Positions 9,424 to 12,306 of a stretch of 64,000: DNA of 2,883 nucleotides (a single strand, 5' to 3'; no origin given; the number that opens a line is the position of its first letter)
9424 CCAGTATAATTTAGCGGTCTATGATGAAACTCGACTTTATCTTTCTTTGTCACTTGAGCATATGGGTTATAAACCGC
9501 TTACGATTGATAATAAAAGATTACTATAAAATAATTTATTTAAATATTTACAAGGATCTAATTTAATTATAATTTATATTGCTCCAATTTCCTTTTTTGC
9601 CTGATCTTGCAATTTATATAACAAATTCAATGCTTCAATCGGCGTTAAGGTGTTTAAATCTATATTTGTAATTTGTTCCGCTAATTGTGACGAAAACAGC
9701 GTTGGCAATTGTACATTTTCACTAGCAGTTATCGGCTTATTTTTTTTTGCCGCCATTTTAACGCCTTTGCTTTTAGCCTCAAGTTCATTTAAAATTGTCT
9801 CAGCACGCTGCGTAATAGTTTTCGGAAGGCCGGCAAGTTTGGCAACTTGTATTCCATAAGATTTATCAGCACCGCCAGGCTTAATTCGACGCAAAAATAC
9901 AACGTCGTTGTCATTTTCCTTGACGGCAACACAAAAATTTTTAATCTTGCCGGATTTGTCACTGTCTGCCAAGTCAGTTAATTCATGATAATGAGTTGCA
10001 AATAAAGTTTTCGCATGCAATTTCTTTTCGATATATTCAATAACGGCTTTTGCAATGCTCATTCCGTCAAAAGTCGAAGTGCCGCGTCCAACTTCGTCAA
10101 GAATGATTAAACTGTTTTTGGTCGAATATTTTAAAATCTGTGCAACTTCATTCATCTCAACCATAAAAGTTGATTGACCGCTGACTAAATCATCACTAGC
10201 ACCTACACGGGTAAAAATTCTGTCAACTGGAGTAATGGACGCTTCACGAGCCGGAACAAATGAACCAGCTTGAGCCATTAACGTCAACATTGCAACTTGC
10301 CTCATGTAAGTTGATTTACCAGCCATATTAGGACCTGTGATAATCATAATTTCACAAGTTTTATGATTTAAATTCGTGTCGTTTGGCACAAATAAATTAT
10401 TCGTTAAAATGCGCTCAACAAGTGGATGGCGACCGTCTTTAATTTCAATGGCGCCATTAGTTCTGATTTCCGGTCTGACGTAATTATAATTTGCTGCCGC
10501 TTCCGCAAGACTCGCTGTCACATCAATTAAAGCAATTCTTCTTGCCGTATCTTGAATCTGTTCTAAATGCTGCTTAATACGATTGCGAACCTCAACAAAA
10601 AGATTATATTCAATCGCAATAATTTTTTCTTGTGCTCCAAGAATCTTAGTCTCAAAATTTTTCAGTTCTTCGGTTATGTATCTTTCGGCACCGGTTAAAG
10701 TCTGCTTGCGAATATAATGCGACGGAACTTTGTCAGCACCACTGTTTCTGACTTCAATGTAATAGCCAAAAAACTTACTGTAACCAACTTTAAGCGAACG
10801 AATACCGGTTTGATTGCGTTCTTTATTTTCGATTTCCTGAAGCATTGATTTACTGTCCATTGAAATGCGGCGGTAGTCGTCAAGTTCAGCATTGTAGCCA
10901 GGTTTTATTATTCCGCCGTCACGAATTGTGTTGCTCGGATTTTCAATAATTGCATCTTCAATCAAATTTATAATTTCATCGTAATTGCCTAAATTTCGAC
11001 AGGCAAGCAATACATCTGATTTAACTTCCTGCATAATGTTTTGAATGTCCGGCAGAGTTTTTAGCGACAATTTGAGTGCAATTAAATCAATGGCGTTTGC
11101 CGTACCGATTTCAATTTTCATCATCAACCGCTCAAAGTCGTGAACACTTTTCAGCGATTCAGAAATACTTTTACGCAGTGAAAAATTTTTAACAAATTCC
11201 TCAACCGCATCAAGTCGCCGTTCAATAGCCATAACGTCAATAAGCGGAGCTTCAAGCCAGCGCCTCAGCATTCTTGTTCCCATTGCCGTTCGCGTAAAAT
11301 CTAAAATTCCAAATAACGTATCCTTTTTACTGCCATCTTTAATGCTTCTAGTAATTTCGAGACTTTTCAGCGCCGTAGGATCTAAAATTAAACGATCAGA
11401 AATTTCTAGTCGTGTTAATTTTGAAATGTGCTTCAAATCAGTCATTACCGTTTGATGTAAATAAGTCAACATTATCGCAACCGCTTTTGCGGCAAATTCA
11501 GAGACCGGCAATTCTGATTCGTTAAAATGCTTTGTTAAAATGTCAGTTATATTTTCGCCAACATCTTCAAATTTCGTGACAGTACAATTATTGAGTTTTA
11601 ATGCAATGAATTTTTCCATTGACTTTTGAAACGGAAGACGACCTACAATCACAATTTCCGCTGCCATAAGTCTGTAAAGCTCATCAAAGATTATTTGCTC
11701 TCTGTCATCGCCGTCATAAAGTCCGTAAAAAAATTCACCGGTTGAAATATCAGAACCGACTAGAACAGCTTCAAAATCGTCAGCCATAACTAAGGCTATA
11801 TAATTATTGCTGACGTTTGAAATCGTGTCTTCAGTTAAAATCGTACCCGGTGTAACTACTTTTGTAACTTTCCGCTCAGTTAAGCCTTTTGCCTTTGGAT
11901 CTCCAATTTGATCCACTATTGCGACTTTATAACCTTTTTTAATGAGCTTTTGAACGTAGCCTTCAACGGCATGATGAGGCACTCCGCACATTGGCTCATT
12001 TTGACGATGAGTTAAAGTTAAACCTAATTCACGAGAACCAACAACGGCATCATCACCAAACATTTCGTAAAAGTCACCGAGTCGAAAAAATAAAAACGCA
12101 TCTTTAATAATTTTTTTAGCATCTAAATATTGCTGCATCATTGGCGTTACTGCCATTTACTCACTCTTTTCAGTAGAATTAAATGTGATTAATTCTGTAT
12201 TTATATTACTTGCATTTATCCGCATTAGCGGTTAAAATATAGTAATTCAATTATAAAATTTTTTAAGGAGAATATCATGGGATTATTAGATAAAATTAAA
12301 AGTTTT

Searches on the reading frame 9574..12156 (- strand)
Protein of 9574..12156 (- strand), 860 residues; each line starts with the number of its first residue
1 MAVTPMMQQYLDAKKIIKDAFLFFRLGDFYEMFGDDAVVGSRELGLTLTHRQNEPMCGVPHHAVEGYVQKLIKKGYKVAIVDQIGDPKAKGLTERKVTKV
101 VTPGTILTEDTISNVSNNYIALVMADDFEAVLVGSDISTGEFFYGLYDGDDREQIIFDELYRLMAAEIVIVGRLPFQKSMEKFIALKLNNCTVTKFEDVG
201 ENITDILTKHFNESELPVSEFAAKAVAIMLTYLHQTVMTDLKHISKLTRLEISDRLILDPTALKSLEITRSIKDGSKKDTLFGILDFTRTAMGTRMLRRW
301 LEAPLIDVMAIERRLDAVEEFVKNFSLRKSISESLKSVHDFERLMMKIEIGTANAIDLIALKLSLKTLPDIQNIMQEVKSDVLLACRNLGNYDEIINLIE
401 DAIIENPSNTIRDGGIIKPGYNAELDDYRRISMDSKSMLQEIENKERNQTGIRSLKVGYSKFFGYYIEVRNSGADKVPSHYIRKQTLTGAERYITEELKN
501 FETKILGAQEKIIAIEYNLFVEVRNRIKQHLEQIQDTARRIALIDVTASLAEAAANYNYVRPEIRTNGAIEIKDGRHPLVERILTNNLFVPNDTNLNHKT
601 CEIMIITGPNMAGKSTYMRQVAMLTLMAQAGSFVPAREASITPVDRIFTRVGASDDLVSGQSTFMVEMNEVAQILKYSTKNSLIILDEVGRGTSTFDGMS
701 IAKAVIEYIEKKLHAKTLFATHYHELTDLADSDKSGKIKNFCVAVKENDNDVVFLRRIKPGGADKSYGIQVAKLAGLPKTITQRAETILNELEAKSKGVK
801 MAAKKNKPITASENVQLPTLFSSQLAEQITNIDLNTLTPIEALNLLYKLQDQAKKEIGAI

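Call 31: find_encoding_contigs(protein=window:9574-12156:-, flank=10000, max_places=1)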
Protein window:9574-12156:- (860 aa): 4 contigs read that carry it; 1 place shown.
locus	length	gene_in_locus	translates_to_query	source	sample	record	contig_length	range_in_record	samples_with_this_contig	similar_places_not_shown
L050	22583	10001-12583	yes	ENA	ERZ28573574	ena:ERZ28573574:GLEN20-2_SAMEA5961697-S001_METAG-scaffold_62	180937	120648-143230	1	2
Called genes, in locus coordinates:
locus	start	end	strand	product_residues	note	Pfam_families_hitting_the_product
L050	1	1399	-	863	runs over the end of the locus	PF00270:DEAD, PF04851:ResIII, PF18766:SWI2_SNF2 (weak), PF27159:HI_1054_N, PF27365:HI_1054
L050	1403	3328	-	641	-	PF12564:TypeIII_RM_meth, PF01555:N6_N4_Mtase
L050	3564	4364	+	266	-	-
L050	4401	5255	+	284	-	PF10137:CAP12-PCTIR_TIR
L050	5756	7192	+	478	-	PF01654:Cyt_bd_oxida_I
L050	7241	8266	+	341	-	PF02322:Cyt_bd_oxida_II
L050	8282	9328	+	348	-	PF01212:Beta_elim_lyase, PF00266:Aminotran_5 (weak)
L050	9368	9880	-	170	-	PF11756:YgbA_NO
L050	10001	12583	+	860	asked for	PF01624:MutS_I, PF05188:MutS_II (weak), PF05192:MutS_III, PF05190:MutS_IV, PF00488:MutS_V, PF27441:MutS_C (weak)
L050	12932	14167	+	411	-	PF00909:Ammonium_transp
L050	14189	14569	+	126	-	PF00543:P-II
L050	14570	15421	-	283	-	PF10021:PARG_cat_microb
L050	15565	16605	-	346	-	PF13531:SBP_bac_11, PF01547:SBP_bac_1, PF13416:SBP_bac_8, PF13343:SBP_bac_6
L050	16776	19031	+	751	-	PF00497:SBP_bac_3, PF00512:HisKA, PF02518:HATPase_c, PF00072:Response_reg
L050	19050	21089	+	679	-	PF13426:PAS_9 (weak), PF08447:PAS_3, PF00512:HisKA, PF02518:HATPase_c, PF00072:Response_reg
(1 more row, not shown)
